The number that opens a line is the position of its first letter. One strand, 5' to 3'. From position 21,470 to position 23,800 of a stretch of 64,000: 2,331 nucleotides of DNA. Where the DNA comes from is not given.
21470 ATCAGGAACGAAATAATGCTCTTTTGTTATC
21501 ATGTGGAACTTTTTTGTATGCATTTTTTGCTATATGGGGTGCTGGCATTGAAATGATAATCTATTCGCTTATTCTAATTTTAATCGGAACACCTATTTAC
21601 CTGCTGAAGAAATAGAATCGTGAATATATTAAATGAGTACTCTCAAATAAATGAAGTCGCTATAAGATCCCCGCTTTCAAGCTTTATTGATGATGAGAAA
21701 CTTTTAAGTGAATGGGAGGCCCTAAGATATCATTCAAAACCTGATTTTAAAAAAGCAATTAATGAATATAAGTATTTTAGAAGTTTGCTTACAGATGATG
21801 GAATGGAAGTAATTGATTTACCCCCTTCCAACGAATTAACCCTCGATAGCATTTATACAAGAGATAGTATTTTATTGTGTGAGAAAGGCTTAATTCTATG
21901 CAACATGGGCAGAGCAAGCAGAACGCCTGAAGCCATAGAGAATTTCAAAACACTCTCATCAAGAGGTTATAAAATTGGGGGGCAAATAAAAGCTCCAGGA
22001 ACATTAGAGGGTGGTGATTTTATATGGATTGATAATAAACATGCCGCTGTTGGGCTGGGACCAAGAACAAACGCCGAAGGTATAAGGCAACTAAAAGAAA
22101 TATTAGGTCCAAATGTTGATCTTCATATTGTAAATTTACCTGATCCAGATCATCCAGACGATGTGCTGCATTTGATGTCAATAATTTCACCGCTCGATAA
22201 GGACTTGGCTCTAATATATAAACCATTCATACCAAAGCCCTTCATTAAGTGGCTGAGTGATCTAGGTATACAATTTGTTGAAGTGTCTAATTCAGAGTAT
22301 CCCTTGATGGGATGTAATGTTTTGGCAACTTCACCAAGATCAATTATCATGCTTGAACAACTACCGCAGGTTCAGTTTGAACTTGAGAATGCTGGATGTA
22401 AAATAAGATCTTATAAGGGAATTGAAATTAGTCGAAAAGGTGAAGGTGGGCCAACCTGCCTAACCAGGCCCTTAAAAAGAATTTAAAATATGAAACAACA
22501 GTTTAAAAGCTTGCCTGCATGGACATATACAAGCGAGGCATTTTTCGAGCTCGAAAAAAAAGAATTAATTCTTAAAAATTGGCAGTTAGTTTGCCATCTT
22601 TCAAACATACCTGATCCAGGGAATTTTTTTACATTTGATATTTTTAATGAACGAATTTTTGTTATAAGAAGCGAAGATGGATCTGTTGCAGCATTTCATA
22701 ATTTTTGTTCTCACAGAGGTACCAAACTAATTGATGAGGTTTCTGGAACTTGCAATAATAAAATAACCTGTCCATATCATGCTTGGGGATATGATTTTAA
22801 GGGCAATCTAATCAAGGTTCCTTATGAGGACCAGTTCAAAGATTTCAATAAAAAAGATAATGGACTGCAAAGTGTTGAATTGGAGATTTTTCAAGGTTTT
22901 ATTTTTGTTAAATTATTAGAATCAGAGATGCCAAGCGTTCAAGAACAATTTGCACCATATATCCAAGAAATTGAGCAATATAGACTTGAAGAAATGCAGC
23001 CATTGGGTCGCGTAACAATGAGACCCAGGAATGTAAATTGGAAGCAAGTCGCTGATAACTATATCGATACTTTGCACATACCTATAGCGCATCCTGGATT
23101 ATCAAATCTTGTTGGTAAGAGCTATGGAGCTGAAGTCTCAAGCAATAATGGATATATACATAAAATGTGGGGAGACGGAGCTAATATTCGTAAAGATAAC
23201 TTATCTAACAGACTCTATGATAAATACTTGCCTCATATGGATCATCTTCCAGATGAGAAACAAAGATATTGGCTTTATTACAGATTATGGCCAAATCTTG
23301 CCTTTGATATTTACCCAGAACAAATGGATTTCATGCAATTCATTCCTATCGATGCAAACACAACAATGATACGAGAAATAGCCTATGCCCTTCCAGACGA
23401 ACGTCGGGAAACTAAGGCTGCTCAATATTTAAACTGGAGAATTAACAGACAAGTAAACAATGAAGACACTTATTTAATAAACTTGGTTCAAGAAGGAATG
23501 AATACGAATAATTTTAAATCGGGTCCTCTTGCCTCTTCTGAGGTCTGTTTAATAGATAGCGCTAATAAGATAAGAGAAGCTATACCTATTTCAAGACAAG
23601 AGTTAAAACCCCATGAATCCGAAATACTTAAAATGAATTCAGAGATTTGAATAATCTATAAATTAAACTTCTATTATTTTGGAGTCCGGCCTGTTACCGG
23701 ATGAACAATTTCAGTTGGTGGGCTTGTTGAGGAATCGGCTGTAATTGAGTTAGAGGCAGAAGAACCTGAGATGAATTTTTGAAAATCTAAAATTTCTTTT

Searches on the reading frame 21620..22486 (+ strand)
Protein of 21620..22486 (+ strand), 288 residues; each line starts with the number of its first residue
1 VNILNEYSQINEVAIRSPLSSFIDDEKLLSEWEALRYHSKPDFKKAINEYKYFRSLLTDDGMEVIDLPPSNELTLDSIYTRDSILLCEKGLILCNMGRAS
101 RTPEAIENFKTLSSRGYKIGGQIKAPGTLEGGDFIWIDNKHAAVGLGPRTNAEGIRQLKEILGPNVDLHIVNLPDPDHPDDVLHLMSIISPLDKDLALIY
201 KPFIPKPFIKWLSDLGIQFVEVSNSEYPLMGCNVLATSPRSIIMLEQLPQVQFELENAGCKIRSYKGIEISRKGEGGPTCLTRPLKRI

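Call 42: search_protein_families(library=pfam, proteins=[window:21620-22486:+], max_evalue=0.00001)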
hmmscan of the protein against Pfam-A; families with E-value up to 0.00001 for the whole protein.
window:21620-22486:+ (288 aa): 2 families
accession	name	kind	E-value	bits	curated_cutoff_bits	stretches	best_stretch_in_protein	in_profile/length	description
PF02274.22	ADI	-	3e-18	66.5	22.8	1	77-202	124-259/377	Arginine deiminase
PF19420.4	DDAH_eukar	-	1.1e-12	48.2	23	1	44-284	26-289/291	N,N dimethylarginine dimethylhydrolase, eukaryotic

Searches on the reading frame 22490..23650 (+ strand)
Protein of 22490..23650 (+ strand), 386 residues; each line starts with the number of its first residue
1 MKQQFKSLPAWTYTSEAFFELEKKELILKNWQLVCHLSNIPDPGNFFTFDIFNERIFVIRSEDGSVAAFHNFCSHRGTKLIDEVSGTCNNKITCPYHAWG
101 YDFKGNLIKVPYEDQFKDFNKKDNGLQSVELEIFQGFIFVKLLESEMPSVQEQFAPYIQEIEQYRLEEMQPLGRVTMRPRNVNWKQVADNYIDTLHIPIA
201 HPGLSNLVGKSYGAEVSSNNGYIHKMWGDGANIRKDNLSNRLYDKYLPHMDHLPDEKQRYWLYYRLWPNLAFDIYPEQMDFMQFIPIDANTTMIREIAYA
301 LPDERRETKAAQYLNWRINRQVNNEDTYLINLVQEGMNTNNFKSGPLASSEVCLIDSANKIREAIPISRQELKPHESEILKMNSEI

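Call 42: search_protein_families(library=pfam, proteins=[window:22490-23650:+], max_evalue=0.00001)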
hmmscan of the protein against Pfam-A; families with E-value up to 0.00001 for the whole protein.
window:22490-23650:+ (386 aa): 2 families
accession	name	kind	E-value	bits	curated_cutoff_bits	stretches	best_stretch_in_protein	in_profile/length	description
PF00848.25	Ring_hydroxyl_A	-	5.9e-35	121.5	24.9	1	169-363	4-204/208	Ring hydroxylating alpha subunit (catalytic domain)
PF00355.32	Rieske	-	7.3e-21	74.3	20.3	1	30-119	1-87/88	Rieske [2Fe-2S] domain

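Call 68: search_protein_families(library=ncbifam, proteins=[window:22490-23650:+], max_evalue=1e-30)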
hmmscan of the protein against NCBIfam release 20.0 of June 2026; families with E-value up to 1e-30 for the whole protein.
window:22490-23650:+ (386 aa): 1 family
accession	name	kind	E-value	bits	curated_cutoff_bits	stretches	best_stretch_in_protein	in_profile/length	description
NF058607.1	GlBtMonoOxGbcA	equivalog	1.2e-38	132.7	670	1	4-206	29-227/420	glycine betaine monooxygenase oxygenase subunit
